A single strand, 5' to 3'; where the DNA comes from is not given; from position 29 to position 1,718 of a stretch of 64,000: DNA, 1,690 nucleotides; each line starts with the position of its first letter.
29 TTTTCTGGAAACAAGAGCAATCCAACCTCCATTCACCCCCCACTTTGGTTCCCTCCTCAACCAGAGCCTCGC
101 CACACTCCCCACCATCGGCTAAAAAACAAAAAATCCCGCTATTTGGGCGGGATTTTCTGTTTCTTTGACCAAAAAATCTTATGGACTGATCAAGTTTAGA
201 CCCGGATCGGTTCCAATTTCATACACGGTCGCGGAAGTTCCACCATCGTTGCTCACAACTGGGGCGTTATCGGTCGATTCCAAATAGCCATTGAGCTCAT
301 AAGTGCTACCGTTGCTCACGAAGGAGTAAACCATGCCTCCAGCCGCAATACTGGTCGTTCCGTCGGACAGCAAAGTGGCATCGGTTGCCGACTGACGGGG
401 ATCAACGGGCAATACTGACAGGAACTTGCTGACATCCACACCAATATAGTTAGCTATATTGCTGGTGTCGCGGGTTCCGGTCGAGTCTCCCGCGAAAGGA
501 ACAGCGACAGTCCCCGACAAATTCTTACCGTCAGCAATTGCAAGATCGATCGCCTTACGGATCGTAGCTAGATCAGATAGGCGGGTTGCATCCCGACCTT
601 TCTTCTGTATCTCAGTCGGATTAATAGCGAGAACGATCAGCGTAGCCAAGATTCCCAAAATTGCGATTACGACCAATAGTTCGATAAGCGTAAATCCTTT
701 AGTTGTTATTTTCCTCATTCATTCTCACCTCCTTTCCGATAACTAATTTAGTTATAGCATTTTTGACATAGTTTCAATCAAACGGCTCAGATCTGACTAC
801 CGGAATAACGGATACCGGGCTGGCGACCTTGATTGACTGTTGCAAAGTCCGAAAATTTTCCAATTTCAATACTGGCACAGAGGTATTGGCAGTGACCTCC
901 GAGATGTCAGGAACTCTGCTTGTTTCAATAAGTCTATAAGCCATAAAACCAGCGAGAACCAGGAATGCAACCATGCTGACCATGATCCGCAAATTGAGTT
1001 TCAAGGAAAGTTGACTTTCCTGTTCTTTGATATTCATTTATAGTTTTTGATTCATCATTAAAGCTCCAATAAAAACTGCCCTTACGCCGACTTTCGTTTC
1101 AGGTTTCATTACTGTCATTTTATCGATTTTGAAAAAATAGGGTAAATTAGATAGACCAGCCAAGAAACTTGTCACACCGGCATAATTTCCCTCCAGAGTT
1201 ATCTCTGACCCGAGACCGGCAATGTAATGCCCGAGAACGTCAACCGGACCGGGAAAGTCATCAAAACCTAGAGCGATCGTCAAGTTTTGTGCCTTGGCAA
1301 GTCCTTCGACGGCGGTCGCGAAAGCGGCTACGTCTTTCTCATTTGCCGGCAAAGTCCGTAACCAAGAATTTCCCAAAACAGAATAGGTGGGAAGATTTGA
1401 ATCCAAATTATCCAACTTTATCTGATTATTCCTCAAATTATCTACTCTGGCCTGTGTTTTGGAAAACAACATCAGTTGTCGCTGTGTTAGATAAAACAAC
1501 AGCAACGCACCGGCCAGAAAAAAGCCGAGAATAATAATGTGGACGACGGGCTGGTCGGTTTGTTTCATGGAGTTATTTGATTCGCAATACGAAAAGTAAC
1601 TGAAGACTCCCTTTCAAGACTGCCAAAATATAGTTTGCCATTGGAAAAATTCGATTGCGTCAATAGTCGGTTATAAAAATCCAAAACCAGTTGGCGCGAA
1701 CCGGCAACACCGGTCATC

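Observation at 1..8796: Two complete, separately organised type IV pilus clusters with duplicated PilB/PilC/PilM-N-O; PilM-PilN fused in cluster 1 only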

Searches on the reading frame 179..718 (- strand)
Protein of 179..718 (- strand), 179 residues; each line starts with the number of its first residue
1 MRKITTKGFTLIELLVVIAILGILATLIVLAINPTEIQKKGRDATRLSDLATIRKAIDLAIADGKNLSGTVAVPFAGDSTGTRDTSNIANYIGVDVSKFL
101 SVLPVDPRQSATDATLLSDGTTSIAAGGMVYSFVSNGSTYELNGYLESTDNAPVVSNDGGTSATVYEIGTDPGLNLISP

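Call 4: search_protein_families(library=pfam, proteins=[window:179-718:-], max_evalue=0.01)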
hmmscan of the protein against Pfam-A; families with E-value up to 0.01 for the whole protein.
window:179-718:- (179 aa): 1 family
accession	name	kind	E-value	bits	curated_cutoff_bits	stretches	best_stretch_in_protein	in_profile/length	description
PF07963.17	N_methyl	-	3.2e-07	30.1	21.2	1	7-28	5-26/27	Prokaryotic N-terminal methylation motif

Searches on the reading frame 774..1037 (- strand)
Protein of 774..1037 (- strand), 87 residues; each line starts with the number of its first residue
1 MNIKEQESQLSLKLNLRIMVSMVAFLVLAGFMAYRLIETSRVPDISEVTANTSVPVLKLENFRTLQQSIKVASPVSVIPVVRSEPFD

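Call 4: search_protein_families(library=pfam, proteins=[window:774-1037:-], max_evalue=0.01)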
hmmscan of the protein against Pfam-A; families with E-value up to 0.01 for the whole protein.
window:774-1037:- (87 aa): 0 families

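Call 40: search_protein_families(library=pfam, proteins=[window:774-1037:-], max_evalue=10)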
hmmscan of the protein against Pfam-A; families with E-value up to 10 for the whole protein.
window:774-1037:- (87 aa): 0 families

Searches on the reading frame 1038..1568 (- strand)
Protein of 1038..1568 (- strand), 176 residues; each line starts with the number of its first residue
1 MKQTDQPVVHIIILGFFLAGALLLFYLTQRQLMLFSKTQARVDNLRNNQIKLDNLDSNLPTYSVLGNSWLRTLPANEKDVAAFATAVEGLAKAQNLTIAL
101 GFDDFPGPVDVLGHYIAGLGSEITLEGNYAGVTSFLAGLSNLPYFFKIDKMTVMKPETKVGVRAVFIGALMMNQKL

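Call 4: search_protein_families(library=pfam, proteins=[window:1038-1568:-], max_evalue=0.01)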
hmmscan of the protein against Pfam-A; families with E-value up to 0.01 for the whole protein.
window:1038-1568:- (176 aa): 1 family
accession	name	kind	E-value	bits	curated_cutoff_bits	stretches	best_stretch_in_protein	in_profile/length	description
PF04350.18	PilO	-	0.0056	17.3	22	1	39-159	12-127/145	Pilus assembly protein, PilO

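Call 26: search_protein_families(library=ncbifam, proteins=[window:1038-1568:-], max_evalue=0.01)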
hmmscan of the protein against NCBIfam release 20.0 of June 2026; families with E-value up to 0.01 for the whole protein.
window:1038-1568:- (176 aa): 0 families

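Call 40: search_protein_families(library=pfam, proteins=[window:1038-1568:-], max_evalue=10)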
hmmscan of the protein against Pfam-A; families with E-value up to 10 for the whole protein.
window:1038-1568:- (176 aa): 1 family
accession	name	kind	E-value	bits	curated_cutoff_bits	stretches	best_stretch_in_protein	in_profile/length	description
PF04350.18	PilO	-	0.0056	17.3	22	1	39-159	12-127/145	Pilus assembly protein, PilO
